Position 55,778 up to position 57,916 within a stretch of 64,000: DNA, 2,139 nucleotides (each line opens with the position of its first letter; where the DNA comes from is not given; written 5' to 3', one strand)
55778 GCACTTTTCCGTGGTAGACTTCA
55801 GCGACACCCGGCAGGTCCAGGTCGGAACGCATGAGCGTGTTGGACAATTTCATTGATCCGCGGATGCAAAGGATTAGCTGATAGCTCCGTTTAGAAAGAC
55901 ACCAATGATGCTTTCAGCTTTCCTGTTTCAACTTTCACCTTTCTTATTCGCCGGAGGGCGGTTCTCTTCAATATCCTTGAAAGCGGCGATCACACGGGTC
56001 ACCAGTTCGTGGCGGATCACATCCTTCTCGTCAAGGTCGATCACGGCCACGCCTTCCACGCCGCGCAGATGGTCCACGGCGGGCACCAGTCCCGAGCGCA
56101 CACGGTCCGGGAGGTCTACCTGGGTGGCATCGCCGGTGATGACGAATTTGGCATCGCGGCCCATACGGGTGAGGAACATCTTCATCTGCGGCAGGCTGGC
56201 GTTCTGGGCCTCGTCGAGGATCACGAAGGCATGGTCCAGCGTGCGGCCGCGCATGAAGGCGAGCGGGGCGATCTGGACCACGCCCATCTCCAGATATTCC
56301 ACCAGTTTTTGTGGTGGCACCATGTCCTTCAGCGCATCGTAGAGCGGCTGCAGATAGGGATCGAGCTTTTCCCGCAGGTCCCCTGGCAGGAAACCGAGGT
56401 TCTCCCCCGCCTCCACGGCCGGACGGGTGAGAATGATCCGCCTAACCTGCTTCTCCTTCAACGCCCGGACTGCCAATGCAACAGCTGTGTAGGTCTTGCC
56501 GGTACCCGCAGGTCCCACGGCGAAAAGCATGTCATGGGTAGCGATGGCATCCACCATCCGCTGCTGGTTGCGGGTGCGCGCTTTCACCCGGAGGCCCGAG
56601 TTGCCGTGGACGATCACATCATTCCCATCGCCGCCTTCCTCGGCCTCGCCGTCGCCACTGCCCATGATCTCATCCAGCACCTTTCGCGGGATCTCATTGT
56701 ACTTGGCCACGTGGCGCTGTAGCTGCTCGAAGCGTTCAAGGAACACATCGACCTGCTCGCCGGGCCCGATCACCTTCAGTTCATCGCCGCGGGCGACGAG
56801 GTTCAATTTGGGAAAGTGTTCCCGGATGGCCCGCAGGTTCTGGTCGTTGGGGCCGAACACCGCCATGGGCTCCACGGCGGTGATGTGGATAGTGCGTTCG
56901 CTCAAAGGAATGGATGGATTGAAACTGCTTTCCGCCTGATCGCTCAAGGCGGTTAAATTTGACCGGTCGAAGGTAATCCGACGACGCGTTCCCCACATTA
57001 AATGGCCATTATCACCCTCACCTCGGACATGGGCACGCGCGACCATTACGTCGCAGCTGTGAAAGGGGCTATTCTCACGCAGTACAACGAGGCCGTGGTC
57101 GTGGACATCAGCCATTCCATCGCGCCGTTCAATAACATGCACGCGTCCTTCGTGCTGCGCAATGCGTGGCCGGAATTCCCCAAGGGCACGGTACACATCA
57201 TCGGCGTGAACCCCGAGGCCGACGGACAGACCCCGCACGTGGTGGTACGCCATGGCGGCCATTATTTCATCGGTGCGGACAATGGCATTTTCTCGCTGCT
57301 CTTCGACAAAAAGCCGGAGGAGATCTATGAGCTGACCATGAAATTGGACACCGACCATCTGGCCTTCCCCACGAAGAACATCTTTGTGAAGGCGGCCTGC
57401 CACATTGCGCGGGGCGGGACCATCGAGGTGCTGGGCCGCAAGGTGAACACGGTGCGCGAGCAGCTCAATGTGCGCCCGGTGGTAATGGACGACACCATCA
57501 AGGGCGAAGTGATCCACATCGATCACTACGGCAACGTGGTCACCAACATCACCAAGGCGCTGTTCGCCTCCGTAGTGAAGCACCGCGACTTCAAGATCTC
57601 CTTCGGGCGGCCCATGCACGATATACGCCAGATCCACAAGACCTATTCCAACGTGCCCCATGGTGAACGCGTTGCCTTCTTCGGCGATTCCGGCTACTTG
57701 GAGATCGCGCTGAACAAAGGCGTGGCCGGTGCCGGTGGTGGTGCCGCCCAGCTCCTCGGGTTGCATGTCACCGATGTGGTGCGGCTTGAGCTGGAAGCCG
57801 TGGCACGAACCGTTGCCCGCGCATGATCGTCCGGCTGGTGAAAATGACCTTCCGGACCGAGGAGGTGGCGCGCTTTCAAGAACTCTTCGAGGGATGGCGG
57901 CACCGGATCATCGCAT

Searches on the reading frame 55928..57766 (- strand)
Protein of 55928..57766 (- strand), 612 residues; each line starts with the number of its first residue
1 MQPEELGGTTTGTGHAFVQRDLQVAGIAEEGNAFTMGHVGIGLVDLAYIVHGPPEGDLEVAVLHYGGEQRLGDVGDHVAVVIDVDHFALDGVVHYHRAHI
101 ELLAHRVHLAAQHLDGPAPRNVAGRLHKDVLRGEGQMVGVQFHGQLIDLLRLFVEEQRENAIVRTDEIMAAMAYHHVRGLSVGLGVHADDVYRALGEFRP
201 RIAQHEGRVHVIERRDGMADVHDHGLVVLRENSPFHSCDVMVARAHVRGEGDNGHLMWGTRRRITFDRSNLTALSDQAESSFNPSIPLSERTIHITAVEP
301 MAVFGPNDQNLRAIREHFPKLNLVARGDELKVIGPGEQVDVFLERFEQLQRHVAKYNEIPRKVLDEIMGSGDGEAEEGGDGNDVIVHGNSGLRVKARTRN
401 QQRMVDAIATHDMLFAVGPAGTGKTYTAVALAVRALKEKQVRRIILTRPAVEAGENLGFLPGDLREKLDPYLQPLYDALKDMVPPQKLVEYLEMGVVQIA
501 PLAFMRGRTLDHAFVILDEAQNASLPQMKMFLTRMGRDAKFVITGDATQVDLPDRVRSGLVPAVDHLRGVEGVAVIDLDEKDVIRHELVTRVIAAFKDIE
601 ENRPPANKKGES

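Call 52: search_protein_families(library=pfam, proteins=[window:55928-57766:-], max_evalue=0.00001)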
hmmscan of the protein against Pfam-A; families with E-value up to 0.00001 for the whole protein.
window:55928-57766:- (612 aa): 3 families
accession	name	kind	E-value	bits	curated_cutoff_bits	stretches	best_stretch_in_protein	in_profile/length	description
PF02562.22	PhoH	-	7e-89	297.2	27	1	394-596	2-204/205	PhoH-like protein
PF13604.12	AAA_30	-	8.3e-11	42.4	27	1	399-551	4-129/191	AAA domain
PF13245.12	AAA_19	-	1.7e-09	38.4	25.1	1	401-550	1-129/134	AAA domain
